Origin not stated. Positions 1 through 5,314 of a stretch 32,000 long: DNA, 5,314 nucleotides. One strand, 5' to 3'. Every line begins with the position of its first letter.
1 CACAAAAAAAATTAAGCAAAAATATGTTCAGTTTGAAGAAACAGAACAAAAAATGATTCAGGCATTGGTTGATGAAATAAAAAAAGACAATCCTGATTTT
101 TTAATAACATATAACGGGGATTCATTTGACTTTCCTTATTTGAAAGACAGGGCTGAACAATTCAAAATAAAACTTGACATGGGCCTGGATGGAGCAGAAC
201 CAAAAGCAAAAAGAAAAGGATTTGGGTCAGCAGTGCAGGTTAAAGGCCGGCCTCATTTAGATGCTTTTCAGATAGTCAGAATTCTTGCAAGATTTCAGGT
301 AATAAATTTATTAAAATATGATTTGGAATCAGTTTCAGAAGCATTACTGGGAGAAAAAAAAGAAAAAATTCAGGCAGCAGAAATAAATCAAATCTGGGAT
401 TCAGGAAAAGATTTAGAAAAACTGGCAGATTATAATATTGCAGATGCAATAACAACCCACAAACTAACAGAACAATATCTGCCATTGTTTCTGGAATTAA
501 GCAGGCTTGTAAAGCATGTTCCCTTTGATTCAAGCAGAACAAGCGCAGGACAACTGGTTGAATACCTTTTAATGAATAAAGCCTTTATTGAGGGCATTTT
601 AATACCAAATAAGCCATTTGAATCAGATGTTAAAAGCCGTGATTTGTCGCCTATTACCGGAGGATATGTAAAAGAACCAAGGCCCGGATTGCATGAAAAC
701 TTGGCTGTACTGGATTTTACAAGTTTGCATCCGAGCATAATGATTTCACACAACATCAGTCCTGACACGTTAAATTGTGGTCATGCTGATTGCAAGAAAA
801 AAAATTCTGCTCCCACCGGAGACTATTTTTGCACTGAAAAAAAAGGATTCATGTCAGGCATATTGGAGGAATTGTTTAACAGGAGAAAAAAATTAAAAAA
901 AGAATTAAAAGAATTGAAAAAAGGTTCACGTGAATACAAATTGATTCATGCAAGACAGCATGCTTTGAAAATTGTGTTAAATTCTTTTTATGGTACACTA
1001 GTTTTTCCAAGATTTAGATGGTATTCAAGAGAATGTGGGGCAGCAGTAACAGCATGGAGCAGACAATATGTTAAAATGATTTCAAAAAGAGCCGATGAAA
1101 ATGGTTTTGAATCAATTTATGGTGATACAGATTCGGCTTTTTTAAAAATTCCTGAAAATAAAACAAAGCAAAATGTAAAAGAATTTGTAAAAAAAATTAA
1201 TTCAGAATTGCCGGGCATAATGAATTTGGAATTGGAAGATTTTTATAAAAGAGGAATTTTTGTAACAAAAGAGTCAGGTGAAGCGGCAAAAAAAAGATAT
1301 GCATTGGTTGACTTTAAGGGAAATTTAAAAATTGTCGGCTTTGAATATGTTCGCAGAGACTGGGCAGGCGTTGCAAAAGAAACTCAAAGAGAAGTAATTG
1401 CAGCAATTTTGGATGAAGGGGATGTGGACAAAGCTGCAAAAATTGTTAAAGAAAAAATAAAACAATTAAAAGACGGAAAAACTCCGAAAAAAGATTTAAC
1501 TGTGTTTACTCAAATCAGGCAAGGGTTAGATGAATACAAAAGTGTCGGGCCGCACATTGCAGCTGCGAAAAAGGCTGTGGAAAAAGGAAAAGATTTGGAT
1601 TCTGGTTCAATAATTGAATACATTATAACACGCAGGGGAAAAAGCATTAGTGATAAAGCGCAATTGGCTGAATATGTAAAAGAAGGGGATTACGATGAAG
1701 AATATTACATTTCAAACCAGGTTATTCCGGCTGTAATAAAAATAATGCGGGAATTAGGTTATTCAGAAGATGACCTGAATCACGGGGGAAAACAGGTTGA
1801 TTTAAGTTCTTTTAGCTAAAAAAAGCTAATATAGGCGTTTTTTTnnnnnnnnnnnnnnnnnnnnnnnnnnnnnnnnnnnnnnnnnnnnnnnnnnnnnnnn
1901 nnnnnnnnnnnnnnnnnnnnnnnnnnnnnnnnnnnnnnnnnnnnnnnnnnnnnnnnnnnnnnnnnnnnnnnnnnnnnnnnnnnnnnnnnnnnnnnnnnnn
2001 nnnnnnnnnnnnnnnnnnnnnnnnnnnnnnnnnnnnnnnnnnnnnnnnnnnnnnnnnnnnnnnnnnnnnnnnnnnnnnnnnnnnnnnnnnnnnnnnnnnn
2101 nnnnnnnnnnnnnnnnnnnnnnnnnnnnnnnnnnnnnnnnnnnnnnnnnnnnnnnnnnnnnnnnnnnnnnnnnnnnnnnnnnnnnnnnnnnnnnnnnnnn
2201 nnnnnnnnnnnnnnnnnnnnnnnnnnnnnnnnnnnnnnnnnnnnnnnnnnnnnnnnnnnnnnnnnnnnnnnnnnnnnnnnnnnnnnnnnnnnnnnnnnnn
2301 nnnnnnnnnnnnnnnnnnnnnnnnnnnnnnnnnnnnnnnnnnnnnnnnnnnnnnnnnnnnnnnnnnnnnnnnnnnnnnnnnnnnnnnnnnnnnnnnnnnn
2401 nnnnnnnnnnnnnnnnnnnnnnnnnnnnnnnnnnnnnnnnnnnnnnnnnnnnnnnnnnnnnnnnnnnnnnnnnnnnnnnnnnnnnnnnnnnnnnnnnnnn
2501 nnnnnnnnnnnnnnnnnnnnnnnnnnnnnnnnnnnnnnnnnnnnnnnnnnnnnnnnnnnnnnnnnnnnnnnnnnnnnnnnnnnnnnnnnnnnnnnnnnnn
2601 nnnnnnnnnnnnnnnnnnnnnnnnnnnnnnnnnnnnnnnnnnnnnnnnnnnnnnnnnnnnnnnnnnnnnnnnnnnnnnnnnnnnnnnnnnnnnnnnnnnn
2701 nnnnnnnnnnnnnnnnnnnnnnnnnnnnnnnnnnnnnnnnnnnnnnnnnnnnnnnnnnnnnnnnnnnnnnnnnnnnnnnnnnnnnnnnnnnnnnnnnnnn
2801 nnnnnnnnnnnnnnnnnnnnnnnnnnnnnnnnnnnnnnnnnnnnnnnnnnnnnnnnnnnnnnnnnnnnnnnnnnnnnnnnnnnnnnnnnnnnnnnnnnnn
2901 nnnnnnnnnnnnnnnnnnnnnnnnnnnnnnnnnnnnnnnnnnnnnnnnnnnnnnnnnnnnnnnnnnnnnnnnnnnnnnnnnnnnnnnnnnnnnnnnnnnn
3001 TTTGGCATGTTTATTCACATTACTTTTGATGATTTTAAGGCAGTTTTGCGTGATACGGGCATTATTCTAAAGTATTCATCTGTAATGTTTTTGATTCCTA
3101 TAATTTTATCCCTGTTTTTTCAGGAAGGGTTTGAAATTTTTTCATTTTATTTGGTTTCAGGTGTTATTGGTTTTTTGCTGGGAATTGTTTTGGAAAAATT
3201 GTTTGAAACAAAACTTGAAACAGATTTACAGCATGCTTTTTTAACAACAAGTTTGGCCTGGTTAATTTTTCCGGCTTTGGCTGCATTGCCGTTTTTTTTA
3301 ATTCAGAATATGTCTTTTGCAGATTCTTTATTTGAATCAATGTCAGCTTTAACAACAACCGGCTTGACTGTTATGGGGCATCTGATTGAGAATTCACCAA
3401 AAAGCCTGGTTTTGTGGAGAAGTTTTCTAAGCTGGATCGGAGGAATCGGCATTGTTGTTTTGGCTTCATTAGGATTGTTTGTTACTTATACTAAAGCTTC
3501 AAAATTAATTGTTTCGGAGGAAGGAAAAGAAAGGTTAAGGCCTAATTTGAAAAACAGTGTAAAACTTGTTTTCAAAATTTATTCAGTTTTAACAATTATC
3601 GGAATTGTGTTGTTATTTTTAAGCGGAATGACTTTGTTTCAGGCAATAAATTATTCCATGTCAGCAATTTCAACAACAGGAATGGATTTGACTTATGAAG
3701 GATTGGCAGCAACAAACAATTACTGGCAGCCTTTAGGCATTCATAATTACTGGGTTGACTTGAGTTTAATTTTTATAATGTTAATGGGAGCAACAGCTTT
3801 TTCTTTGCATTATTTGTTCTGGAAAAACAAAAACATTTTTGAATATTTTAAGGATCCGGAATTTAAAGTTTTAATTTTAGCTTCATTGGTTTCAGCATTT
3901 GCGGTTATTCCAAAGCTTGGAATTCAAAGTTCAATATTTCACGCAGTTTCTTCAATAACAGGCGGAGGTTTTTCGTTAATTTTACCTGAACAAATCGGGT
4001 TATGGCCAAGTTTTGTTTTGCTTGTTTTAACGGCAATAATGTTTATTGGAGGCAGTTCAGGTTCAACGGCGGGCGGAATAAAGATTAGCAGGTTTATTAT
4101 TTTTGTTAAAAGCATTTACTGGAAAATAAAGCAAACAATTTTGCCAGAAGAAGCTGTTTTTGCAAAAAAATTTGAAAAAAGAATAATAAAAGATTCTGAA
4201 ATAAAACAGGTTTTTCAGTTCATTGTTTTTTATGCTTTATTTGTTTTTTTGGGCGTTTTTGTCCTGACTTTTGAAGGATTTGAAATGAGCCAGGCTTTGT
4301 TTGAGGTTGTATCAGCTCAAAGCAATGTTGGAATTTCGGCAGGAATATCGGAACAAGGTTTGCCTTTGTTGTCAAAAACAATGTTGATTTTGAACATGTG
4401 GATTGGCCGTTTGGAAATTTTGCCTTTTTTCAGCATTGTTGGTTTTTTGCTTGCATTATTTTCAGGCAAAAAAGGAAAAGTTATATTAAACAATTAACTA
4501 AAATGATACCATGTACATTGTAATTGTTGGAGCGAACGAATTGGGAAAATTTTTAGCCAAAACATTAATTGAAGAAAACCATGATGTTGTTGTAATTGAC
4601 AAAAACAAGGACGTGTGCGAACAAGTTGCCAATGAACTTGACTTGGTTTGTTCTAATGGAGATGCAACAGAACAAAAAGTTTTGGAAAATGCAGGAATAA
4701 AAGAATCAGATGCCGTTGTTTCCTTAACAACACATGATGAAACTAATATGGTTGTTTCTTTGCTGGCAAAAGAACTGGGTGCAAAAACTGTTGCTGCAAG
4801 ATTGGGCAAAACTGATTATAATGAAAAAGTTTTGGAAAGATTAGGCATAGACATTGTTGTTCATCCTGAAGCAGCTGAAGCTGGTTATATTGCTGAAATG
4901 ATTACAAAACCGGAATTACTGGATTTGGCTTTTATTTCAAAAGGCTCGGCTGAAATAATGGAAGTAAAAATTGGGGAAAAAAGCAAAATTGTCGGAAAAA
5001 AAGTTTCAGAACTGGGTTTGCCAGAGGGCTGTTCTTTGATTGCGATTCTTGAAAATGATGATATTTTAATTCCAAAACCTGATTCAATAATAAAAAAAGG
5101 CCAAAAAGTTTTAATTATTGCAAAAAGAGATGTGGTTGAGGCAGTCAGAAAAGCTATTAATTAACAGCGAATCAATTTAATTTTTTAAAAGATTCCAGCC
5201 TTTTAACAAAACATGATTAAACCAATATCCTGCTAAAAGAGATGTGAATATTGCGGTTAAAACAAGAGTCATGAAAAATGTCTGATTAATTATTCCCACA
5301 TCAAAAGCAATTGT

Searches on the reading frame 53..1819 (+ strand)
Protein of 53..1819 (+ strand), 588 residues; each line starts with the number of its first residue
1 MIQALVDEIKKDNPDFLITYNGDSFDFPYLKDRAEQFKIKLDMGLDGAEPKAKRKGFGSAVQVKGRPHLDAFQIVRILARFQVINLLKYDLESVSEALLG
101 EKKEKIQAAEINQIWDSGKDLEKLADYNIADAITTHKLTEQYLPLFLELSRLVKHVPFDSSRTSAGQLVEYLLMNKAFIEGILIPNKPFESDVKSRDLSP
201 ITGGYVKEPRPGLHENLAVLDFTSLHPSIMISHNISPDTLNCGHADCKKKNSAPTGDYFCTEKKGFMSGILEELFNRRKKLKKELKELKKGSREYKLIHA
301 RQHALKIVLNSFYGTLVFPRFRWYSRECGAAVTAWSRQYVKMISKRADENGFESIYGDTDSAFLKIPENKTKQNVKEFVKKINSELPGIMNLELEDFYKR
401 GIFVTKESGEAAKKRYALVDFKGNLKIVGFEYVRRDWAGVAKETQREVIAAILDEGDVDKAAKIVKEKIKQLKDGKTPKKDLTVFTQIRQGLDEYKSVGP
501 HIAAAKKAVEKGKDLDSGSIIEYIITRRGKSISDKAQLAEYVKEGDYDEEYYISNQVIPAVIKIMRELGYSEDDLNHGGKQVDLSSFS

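Call 13: search_protein_families(library=pfam, proteins=[window:53-1819:+])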
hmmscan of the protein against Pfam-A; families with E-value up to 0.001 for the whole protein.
window:53-1819:+ (588 aa): 4 families
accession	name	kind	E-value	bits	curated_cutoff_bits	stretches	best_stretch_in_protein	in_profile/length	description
PF00136.26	DNA_pol_B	-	3.2e-57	194.8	23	1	167-567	13-452/453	DNA polymerase family B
PF03104.25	DNA_pol_B_exo1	-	1e-13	51.7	23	1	1-94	146-242/242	DNA polymerase family B, exonuclease domain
PF13482.12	RNase_H_2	-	6.4e-07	29.9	22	1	12-140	57-162/165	RNase_H superfamily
PF10108.15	DNA_pol_B_exo2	-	6.7e-07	29.6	24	1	1-137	40-168/213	Predicted 3'-5' exonuclease related to the exonuclease domain of PolB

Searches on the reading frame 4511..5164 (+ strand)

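Call 13: search_protein_families(library=pfam, proteins=[window:4511-5164:+])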
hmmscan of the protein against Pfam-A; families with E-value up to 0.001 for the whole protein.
window:4511-5164:+ (217 aa): 6 families
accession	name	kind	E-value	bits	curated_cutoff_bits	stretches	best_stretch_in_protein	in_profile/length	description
PF02254.24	TrkA_N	-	1.9e-28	99.6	23.8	1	3-119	1-116/116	TrkA-N domain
PF02080.26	TrkA_C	-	1.6e-16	60.3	27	1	149-216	1-70/71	TrkA-C domain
PF01370.27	Epimerase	-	9.6e-05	22.3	20.9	0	5-79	3-80/240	NAD dependent epimerase/dehydratase family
PF02558.23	ApbA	-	0.00016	21.7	22.2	1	3-66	1-61/150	Ketopantoate reductase PanE/ApbA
PF00106.31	adh_short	-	0.00026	21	26.6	1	3-56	3-62/195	short chain dehydrogenase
PF03446.21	NAD_binding_2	-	0.00034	21.1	21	1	3-105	2-99/161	NAD binding domain of 6-phosphogluconate dehydrogenase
